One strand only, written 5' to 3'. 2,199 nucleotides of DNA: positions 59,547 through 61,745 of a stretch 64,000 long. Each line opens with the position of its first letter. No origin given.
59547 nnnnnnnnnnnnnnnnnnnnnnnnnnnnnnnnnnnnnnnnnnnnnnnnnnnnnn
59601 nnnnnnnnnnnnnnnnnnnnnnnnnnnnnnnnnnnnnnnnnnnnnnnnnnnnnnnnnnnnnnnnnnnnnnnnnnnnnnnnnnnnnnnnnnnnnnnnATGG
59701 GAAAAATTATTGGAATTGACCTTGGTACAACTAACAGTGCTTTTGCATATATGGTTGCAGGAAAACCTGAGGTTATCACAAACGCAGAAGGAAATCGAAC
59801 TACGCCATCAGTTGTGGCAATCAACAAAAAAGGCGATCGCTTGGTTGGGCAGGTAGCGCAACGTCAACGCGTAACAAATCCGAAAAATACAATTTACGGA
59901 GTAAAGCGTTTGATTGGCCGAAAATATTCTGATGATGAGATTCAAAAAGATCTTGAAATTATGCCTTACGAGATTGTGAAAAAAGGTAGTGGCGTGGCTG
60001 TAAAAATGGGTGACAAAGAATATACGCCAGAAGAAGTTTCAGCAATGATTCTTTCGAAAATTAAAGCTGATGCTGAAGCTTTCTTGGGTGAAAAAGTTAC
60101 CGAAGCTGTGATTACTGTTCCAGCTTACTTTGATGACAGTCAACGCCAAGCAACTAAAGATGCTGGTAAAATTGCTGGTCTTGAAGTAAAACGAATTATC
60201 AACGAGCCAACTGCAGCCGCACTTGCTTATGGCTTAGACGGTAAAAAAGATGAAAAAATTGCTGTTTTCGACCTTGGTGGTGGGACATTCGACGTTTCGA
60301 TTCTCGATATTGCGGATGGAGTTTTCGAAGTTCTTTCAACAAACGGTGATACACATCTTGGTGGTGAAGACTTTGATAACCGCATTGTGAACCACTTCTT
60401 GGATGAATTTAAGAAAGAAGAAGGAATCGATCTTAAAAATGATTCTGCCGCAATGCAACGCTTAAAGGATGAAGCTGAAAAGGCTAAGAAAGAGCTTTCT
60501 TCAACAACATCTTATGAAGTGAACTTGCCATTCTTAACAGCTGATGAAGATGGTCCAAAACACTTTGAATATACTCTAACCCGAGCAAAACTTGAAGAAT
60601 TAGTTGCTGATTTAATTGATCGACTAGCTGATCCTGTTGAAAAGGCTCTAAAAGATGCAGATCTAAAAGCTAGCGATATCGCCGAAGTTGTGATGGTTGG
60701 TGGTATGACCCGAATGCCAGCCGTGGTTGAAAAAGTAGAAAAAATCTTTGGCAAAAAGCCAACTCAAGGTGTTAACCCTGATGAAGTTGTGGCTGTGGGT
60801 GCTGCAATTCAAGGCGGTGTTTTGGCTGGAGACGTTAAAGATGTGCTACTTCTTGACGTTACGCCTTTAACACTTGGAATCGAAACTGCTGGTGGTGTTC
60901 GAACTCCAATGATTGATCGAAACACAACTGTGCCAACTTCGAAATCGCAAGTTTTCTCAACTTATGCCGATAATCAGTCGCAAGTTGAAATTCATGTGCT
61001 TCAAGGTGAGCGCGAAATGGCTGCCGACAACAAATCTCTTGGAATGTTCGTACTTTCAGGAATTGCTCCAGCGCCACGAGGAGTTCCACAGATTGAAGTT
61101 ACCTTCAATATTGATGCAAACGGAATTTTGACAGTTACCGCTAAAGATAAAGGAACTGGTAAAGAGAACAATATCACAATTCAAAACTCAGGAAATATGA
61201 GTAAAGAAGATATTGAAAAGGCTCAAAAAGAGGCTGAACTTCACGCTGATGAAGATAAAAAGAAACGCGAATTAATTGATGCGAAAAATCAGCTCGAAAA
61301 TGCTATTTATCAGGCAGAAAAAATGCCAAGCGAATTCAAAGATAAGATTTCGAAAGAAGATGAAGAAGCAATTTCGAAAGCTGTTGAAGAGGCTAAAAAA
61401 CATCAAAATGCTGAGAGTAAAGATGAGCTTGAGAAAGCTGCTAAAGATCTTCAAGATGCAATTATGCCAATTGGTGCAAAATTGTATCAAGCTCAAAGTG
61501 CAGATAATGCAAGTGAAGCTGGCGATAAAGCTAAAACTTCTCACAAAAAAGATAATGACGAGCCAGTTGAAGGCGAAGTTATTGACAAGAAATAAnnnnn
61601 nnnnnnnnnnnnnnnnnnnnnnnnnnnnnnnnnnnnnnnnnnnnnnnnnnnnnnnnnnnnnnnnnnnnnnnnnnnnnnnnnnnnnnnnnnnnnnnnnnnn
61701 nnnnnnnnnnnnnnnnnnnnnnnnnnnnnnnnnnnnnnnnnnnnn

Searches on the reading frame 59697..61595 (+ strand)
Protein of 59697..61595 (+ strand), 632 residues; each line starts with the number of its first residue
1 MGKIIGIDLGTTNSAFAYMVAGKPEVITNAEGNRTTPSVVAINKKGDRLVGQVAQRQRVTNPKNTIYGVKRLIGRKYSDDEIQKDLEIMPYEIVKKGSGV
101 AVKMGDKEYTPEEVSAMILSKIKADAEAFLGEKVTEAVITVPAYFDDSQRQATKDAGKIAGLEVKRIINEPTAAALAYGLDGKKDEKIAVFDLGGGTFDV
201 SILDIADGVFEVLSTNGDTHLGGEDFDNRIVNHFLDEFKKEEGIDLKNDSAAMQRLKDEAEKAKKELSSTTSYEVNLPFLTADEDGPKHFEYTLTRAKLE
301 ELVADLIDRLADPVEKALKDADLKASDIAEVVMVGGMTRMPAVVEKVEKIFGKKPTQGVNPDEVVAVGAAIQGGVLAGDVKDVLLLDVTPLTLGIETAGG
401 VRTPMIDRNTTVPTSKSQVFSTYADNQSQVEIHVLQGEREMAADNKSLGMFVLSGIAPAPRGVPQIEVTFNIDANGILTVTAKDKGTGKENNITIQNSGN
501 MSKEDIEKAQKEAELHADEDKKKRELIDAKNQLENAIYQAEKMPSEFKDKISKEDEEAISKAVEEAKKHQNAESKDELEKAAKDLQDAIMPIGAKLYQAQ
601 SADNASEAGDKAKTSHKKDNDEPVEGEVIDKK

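Call 54: list_cluster_members(proteins=[window:59697-61595:+, window:55562-57919:+, window:57948-58196:+, window:58198-58407:+, P0001, P0004, P0002])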
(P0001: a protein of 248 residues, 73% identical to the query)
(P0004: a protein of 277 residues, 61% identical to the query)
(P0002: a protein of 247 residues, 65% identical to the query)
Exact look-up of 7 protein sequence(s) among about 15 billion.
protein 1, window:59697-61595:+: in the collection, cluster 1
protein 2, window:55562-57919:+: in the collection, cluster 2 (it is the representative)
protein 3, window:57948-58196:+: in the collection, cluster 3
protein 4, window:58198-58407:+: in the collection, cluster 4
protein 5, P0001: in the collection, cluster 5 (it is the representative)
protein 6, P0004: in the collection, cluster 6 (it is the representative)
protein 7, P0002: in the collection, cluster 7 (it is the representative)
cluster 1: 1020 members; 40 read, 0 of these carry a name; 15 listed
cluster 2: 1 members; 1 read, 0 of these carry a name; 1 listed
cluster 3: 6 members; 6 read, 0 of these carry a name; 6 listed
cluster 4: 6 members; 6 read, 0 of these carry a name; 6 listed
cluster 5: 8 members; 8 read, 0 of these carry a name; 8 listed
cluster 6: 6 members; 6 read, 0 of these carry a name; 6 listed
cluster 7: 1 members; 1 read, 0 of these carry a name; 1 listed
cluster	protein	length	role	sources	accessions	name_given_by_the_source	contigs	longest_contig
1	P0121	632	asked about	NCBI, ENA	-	-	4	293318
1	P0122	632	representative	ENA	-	-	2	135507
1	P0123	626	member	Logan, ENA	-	-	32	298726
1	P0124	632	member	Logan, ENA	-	-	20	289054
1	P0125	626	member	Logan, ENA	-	-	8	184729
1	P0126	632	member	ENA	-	-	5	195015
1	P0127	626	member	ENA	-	-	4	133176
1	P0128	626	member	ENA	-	-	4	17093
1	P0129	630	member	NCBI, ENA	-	-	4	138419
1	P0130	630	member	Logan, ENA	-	-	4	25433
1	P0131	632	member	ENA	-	-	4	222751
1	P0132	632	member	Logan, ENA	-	-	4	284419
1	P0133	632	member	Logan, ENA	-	-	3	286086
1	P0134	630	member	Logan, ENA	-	-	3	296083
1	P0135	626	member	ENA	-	-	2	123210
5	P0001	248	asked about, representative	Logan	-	-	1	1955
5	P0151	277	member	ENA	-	-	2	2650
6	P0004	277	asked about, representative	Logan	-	-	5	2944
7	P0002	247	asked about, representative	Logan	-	-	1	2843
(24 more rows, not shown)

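Call 56: find_encoding_contigs(protein=P0151, flank=5000)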
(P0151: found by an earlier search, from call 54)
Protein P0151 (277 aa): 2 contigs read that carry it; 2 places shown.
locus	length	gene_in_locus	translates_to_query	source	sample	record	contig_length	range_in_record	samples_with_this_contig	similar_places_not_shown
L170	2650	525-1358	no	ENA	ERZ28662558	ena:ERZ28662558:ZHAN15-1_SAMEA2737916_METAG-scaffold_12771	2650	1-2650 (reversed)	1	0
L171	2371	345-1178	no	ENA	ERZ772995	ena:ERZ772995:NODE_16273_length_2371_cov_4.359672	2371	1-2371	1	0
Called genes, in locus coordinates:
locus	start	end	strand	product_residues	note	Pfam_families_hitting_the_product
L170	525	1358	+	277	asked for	-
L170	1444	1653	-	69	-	PF05532:CsbD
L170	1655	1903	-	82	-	PF04226:Transgly_assoc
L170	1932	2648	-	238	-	?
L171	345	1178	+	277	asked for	-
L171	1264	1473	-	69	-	PF05532:CsbD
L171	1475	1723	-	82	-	PF04226:Transgly_assoc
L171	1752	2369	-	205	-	?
